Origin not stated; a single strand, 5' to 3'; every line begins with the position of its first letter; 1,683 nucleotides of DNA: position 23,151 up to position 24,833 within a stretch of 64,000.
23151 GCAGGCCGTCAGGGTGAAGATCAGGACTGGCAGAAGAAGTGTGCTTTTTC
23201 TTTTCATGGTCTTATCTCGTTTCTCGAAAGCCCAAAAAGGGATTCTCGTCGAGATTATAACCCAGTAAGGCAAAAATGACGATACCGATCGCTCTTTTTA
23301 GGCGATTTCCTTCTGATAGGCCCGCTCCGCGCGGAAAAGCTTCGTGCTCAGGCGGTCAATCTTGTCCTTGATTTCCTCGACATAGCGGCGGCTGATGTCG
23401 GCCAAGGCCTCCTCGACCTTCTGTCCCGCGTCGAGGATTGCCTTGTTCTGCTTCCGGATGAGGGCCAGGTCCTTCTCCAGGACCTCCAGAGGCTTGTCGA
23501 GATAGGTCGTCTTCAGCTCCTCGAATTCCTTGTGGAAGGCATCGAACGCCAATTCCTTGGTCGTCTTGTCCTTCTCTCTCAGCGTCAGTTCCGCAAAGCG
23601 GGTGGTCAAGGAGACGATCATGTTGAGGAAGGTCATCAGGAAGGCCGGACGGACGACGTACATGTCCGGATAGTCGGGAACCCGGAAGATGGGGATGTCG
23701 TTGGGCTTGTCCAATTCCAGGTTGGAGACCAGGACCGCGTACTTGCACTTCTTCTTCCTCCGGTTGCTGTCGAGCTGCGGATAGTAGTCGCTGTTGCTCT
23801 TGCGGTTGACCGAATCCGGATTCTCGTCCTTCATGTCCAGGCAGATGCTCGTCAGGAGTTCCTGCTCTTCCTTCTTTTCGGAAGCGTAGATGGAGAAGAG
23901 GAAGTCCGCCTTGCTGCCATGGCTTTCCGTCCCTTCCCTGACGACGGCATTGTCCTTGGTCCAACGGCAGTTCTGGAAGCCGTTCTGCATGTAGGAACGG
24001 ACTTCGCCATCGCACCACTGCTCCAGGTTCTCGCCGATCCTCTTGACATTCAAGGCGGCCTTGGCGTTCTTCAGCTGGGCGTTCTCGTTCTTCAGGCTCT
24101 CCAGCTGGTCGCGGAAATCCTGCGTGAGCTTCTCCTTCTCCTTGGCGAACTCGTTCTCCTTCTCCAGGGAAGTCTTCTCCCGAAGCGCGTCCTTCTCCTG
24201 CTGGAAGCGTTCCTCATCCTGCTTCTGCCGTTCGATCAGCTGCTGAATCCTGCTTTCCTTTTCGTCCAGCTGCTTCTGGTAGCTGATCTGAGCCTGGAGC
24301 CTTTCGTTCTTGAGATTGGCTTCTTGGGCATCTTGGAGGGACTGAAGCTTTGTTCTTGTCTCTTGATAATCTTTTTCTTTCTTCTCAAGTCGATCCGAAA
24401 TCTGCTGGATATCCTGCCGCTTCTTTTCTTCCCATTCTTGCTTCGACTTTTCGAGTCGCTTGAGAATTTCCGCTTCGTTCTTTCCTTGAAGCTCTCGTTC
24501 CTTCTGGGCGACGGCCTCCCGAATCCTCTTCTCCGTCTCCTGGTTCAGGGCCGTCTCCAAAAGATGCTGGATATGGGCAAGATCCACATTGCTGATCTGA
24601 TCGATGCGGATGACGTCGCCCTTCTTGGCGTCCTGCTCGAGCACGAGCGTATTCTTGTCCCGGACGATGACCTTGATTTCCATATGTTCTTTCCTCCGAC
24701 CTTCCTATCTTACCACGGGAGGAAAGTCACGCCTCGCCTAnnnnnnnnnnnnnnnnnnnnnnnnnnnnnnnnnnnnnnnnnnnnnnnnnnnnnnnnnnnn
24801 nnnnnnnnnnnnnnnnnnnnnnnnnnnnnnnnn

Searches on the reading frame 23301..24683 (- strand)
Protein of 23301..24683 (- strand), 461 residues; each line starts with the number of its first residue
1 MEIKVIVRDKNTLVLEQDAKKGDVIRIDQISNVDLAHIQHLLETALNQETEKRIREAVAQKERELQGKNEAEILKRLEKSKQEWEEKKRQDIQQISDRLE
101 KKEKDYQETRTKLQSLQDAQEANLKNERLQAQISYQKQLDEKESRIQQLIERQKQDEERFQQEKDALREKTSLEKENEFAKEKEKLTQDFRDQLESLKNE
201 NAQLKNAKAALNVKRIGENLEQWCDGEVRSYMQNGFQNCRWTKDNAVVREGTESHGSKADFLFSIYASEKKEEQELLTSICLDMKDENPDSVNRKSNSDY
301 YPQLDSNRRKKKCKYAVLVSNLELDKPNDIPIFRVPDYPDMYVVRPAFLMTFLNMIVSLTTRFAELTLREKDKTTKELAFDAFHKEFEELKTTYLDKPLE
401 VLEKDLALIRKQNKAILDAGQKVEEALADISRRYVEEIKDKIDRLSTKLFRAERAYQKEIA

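Call 6: search_protein_families(library=pfam, proteins=[window:23301-24683:-], max_evalue=0.01)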
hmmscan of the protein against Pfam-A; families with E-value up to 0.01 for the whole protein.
window:23301-24683:- (461 aa): 1 family
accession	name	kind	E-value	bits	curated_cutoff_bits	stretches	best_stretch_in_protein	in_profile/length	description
PF09903.14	DUF2130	-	3.3e-37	128.6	26.7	1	185-448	3-250/255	Uncharacterized protein conserved in bacteria (DUF2130)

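Call 7: search_protein_families(library=padloc, proteins=[window:23301-24683:-], max_evalue=0.01)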
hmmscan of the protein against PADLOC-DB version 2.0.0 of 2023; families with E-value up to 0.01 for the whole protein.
window:23301-24683:- (461 aa): 0 families

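Call 8: search_protein_families(library=ncbifam, proteins=[window:23301-24683:-], max_evalue=0.01)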
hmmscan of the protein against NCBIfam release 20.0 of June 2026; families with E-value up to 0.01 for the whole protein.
window:23301-24683:- (461 aa): 0 families
